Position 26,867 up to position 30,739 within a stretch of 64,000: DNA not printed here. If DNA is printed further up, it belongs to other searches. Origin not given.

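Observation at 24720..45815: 21-kb operon of paralogous giant secreted Cys-rich repeat lipoproteins with shared end domains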

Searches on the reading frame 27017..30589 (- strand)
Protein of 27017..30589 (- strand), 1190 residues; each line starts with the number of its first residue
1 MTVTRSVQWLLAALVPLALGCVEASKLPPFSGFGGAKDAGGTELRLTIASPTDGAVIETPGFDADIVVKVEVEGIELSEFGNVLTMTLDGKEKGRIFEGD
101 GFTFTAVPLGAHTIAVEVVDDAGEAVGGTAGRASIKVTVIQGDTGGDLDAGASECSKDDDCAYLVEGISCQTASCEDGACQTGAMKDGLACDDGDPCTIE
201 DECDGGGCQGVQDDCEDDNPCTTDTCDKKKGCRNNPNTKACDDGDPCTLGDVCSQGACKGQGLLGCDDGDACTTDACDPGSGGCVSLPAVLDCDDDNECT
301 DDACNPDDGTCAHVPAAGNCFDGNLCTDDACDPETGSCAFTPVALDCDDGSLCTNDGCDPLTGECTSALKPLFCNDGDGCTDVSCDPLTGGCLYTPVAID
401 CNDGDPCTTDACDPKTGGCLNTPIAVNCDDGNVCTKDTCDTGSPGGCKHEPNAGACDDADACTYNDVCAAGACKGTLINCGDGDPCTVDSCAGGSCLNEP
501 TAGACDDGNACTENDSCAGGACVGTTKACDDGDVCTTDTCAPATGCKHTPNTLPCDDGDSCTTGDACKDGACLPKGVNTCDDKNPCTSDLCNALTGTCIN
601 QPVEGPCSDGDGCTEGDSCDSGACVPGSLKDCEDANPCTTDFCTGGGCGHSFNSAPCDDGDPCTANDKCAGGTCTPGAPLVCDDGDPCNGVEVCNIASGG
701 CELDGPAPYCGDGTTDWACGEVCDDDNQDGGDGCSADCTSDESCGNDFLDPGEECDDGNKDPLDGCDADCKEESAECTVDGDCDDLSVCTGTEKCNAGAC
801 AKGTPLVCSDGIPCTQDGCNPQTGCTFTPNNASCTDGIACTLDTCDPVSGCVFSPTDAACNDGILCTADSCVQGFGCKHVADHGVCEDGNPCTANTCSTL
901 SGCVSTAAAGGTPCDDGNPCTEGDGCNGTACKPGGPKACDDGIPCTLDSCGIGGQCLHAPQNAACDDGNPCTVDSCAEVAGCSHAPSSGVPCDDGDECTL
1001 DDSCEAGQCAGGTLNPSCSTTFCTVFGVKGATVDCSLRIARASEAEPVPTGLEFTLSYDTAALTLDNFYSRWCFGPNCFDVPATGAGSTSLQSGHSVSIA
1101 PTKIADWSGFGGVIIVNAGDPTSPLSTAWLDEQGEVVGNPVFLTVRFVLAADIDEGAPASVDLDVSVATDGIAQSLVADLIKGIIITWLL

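Call 4: search_protein_families(library=pfam, proteins=[window:27017-30589:-], max_evalue=0.01)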
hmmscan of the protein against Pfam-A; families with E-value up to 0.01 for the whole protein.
window:27017-30589:- (1190 aa): 2 families
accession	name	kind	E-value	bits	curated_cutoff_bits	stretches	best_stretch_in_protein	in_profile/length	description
PF00526.23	Dicty_CTDC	-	3.3e-67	222.2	27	15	400-424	1-24/24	Dictyostelium (slime mold) repeat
PF13948.11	DUF4215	-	0.0052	17.5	27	1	741-771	18-47/47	Domain of unknown function (DUF4215)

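Call 5: search_protein_families(library=ncbifam, proteins=[window:27017-30589:-], max_evalue=0.01)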
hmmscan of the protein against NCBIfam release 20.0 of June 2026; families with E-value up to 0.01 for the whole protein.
window:27017-30589:- (1190 aa): 1 family
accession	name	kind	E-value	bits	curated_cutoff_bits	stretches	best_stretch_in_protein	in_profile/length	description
TIGR02232.1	myxo_disulf_rpt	repeat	8.2e-08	31.9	20.8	2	742-774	2-34/38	cysteine-rich acidic repeat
